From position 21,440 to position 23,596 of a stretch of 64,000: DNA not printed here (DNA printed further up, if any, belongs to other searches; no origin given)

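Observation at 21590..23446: Coiled-coil plus methyltransferase protein with reversed domain order relative to WbdD: candidate chain-length ruler/terminator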

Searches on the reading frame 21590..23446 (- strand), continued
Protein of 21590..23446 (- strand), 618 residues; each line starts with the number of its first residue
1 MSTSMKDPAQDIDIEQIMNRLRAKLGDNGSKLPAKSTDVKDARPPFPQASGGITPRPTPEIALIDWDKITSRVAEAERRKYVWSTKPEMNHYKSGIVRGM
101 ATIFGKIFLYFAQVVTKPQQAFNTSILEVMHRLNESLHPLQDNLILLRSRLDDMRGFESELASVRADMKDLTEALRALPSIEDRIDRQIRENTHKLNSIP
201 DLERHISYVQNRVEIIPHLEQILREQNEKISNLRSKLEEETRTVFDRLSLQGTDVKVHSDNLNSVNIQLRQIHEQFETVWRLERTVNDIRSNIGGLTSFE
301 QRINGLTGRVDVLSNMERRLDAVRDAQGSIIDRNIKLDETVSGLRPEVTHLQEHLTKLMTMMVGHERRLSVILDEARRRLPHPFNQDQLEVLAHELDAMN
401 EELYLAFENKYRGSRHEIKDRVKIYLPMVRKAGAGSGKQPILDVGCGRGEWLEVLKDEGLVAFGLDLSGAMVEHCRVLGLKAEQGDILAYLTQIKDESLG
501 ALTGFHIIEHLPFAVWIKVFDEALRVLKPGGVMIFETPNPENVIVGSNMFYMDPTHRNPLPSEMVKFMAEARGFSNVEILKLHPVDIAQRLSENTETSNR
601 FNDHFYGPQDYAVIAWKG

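Call 92: get_annotated_region(hit=H2, flank=9000)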
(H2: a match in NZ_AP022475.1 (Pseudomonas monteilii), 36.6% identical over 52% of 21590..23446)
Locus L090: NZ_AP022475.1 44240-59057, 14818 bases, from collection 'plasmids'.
description: Pseudomonas monteilii strain STW0522-72 plasmid pSTW0522-72-2, complete sequence
organism: Pseudomonas monteilii (NCBI taxid 76759)
taxonomy: Bacteria; Pseudomonadota; Gammaproteobacteria; Pseudomonadales; Pseudomonadaceae; Pseudomonas; Pseudomonas monteilii
host: -; source: -; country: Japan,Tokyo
typing (MOB-suite, as given by PLSDB): non-mobilizable
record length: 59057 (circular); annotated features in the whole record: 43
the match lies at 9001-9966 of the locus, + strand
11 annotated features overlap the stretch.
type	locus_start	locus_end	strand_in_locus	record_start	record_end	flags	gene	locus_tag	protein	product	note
CDS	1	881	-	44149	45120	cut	-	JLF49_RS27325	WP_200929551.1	hypothetical protein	-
CDS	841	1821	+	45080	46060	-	-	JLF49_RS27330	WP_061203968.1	IS5 family transposase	-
CDS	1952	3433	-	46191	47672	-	-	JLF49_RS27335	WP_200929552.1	DUF4214 domain-containing protein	-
CDS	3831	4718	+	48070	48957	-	-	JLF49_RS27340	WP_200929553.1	DUF4214 domain-containing protein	-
CDS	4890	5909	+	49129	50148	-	-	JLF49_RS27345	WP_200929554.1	IS30 family transposase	-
CDS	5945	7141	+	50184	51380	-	-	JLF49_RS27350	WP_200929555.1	trypsin-like serine protease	GO:0006508 - proteolysis [Evidence IEA]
CDS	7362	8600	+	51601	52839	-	-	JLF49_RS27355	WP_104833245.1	ABC transporter ATP-binding protein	-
CDS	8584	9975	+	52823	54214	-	-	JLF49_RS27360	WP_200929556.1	class I SAM-dependent methyltransferase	-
CDS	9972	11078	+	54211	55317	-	-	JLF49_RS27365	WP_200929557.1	glycosyltransferase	-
CDS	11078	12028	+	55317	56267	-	-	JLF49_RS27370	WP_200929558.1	GDP-mannose 4,6-dehydratase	-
CDS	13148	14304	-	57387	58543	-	-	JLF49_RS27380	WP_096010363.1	IS3 family transposase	-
